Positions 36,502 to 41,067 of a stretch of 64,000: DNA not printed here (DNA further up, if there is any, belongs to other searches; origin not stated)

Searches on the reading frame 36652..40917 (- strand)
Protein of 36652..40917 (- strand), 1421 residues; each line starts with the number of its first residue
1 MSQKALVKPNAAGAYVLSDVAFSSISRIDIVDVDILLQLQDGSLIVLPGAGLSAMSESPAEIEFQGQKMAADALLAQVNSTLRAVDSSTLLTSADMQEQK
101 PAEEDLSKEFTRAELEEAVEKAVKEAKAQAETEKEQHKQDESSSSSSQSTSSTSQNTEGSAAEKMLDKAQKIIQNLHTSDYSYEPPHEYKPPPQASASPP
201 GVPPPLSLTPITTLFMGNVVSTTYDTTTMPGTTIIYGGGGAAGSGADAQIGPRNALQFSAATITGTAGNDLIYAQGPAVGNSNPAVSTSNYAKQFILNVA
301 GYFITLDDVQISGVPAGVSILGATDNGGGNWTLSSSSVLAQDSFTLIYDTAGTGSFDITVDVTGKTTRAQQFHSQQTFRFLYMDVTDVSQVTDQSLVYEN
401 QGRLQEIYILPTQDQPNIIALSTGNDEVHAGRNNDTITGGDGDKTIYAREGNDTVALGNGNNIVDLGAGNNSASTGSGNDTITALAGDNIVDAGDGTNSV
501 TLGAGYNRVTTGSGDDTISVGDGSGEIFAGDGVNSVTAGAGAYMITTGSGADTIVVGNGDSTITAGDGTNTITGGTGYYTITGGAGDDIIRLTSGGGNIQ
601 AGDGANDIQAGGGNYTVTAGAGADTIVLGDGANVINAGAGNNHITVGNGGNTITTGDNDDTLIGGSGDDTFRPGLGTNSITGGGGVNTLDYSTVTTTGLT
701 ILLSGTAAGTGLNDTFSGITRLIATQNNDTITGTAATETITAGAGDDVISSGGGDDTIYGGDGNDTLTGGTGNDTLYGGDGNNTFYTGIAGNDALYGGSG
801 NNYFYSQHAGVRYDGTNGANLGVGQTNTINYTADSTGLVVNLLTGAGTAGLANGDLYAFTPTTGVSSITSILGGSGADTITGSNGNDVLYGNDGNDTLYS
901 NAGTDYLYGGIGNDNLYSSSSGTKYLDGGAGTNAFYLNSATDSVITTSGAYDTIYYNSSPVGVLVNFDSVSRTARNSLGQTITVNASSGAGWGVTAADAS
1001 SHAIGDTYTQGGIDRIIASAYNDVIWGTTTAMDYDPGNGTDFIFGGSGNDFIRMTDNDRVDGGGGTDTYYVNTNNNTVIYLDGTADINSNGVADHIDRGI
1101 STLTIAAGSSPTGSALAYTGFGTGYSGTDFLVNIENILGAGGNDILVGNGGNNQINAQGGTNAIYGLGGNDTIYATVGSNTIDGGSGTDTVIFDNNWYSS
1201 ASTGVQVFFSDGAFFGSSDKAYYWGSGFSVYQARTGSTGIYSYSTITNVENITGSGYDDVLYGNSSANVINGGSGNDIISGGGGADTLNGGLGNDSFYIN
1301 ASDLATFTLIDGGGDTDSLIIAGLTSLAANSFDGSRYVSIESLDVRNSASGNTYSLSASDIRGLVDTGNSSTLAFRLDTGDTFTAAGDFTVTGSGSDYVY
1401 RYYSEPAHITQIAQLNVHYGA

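Call 19: search_protein_families(library=pfam, proteins=[window:36652-40917:-], max_evalue=0.001)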
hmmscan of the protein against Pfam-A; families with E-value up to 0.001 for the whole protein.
window:36652-40917:- (1421 aa): 1 family
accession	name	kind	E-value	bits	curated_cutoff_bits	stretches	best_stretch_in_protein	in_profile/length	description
PF00353.25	HemolysinCabind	-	1.1e-64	214.3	23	14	873-907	2-36/36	RTX calcium-binding nonapeptide repeat (4 copies)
